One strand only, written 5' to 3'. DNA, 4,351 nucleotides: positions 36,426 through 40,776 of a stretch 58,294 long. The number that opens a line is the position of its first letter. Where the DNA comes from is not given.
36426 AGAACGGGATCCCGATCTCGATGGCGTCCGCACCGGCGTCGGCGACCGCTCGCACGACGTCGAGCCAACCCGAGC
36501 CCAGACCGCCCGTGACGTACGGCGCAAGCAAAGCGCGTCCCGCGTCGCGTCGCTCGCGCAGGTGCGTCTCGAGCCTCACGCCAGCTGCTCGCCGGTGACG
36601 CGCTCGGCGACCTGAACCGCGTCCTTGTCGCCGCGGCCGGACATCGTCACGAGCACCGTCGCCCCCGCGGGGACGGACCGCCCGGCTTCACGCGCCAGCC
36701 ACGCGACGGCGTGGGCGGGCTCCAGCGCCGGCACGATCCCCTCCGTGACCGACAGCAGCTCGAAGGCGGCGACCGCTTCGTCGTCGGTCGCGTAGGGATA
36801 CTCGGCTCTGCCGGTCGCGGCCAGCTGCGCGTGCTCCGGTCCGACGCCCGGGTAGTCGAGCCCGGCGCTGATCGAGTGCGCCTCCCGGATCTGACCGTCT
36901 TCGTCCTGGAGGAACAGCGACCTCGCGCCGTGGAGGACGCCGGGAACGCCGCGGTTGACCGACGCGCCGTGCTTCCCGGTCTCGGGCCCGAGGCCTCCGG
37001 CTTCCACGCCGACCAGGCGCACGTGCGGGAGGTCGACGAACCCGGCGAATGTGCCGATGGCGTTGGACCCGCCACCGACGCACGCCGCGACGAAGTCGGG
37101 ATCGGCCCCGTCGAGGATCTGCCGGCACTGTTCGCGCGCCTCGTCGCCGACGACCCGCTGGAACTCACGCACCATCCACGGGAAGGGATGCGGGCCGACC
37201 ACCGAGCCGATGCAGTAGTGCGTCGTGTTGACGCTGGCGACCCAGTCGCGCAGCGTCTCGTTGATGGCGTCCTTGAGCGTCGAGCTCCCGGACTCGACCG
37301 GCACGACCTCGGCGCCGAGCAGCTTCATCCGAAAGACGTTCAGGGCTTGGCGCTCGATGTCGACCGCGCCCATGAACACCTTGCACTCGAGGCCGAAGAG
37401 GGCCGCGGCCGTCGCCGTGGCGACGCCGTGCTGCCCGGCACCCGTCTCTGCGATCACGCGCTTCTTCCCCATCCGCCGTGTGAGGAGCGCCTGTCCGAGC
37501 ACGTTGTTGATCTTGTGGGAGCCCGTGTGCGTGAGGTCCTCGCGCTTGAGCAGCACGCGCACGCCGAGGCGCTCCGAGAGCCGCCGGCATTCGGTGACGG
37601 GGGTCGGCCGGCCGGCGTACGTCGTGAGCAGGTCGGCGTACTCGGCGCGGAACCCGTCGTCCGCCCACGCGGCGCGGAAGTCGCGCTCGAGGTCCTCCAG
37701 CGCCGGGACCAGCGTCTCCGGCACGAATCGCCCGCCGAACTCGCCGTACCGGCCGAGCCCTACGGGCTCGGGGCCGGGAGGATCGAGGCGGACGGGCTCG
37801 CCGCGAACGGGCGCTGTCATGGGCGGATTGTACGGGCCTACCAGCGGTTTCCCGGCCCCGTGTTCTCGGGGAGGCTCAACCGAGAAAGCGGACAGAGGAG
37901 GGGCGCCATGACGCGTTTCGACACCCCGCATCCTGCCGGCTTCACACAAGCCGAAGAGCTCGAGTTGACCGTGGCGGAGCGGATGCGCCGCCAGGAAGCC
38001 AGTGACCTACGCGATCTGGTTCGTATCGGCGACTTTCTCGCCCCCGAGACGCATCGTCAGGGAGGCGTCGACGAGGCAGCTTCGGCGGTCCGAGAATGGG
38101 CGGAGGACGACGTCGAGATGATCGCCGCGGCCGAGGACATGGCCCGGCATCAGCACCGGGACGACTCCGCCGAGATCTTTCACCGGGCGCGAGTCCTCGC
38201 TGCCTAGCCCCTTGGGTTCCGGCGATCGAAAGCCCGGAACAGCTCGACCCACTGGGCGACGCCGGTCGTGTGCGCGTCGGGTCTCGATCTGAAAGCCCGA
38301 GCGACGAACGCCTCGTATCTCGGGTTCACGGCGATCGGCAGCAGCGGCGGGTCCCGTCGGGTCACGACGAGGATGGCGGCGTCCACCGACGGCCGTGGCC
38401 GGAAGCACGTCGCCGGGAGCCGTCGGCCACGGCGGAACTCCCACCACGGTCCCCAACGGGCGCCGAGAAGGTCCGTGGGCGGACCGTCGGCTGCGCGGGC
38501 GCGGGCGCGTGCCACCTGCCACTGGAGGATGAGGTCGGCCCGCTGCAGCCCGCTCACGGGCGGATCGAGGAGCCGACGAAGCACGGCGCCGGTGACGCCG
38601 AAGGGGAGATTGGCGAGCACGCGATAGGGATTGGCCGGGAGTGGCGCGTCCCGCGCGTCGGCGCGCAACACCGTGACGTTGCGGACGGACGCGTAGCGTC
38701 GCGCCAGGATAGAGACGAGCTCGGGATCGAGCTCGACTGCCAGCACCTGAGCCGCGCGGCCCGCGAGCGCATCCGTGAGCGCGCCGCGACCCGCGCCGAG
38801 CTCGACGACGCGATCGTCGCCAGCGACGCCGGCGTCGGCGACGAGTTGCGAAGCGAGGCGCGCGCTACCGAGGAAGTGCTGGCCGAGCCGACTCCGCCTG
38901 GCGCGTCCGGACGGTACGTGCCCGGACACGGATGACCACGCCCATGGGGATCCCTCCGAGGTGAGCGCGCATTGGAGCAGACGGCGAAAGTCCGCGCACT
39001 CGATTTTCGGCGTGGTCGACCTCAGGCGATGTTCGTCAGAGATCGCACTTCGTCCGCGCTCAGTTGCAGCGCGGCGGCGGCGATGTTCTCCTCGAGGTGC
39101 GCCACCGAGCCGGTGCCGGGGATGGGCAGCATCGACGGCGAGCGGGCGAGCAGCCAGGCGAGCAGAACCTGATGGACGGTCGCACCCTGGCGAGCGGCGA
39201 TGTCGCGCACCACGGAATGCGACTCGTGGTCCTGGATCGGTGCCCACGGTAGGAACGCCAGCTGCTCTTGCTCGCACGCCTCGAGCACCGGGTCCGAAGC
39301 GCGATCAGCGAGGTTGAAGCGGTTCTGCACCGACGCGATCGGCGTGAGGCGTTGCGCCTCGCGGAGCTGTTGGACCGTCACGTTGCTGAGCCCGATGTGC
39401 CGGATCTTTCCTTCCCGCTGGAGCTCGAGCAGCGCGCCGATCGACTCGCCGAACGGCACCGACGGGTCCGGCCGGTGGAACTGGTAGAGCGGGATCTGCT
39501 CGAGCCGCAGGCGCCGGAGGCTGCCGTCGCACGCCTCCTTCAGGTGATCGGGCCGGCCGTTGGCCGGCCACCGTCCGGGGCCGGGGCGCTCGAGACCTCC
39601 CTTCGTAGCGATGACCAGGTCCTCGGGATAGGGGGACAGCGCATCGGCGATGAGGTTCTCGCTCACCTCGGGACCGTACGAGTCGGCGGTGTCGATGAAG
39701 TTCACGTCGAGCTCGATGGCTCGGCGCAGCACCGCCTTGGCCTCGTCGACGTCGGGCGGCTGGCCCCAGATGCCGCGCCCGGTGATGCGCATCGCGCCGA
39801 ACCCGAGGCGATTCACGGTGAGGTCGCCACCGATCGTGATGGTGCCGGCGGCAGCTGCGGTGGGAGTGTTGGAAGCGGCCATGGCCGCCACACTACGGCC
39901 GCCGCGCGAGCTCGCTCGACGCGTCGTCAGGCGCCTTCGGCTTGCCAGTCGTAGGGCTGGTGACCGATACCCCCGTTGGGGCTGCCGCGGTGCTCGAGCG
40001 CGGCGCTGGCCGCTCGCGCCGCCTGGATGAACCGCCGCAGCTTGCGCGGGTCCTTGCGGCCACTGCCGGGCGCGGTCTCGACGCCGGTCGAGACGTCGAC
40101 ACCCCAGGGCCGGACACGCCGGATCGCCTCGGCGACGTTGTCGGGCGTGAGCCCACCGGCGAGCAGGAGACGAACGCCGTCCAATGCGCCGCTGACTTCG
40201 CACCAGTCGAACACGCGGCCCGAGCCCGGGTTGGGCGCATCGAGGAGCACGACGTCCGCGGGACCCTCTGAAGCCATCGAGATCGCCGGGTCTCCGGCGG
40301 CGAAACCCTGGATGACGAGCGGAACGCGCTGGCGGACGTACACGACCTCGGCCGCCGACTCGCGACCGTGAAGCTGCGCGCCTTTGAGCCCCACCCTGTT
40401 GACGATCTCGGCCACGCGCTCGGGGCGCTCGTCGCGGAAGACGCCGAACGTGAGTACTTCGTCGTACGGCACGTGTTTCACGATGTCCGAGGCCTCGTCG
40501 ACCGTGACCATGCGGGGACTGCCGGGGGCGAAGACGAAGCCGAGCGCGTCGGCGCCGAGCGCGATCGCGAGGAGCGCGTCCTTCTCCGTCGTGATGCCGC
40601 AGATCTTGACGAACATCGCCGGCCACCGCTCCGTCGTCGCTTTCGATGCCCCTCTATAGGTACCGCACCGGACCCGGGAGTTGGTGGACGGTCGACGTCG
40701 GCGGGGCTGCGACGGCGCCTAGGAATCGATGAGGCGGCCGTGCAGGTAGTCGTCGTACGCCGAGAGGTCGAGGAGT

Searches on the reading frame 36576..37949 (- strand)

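Call 60: search_protein_families(library=pfam, proteins=[window:36576-37949:-], max_evalue=0.00001)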
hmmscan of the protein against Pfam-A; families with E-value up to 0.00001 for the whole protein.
window:36576-37949:- (457 aa): 1 family
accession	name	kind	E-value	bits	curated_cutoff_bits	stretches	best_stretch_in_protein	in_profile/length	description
PF00291.31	PALP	-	4.7e-44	151.3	35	1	111-438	3-295/295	Pyridoxal-phosphate dependent enzyme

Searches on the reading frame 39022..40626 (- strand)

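Call 60: search_protein_families(library=pfam, proteins=[window:39022-40626:-], max_evalue=0.00001)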
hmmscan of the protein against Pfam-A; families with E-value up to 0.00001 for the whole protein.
window:39022-40626:- (534 aa): 1 family
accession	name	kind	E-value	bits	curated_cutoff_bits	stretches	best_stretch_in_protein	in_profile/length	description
PF00248.27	Aldo_ket_red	-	1.4e-60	205.3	24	1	273-533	1-289/291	Aldo/keto reductase family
